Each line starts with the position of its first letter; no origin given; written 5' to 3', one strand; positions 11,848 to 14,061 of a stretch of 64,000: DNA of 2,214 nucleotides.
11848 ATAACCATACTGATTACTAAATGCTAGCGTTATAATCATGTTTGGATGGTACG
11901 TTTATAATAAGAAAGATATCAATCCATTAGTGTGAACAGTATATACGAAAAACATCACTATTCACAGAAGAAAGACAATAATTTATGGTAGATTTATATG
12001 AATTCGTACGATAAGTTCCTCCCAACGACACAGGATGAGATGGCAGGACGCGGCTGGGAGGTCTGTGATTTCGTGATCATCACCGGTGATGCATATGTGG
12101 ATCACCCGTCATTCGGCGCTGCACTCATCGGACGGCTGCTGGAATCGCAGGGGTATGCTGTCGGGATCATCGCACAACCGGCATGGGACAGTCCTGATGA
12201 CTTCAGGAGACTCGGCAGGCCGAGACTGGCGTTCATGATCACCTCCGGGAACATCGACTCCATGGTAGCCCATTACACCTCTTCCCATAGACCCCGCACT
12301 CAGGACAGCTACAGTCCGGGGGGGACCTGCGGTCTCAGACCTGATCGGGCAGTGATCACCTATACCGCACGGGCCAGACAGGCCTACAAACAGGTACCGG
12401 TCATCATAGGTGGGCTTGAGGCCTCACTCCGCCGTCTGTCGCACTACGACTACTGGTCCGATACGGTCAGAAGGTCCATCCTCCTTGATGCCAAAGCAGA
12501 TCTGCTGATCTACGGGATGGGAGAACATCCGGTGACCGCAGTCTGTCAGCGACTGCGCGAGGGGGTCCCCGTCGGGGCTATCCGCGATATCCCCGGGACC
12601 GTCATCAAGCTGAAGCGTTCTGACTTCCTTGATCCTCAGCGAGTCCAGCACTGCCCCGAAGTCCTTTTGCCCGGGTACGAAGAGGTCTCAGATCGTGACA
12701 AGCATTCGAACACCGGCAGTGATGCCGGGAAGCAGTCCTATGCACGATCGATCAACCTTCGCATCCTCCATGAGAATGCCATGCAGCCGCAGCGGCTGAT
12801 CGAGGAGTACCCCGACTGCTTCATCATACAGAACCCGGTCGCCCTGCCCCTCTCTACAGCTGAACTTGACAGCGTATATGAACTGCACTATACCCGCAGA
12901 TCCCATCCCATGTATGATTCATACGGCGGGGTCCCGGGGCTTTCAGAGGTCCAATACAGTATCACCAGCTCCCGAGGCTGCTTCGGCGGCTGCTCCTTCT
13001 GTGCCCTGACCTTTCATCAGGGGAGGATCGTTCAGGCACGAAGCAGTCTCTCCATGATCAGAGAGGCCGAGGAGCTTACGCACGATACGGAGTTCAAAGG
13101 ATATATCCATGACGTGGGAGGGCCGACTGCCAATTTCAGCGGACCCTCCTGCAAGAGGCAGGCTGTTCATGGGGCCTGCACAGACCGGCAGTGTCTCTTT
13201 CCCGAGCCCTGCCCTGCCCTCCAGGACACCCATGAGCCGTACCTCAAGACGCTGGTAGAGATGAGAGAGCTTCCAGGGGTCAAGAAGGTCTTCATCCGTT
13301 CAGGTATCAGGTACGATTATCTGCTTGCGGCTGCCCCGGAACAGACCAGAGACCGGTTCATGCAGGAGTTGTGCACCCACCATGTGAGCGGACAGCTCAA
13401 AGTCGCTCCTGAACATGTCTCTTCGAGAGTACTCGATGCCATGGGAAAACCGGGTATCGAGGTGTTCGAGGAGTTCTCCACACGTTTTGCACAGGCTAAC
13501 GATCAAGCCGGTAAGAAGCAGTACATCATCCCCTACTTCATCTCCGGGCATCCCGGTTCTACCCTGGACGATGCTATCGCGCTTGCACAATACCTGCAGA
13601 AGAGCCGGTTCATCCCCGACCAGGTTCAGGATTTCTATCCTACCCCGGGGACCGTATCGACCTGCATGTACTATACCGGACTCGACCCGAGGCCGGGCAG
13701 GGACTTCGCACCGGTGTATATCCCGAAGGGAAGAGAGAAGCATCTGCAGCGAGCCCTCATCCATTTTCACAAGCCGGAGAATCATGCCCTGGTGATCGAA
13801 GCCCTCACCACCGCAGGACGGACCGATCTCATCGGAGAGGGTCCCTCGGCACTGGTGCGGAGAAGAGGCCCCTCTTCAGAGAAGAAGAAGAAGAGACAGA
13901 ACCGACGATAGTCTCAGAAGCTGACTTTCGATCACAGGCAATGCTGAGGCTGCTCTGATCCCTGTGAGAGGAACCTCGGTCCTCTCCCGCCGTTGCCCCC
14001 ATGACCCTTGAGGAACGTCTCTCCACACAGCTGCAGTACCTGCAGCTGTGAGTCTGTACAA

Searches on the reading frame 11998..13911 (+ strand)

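Call 67: search_protein_families(library=pfam, proteins=[window:11998-13911:+], max_evalue=0.00001)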
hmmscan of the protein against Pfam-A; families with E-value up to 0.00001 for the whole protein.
window:11998-13911:+ (637 aa): 2 families
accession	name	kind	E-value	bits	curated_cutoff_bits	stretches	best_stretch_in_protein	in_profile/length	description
PF08497.15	Radical_SAM_N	-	2.2e-121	405.2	25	1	7-321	1-301/301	Radical SAM N-terminal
PF11842.13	DUF3362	-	6.2e-25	88.6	27.6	1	541-632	1-95/151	Domain of unknown function (DUF3362)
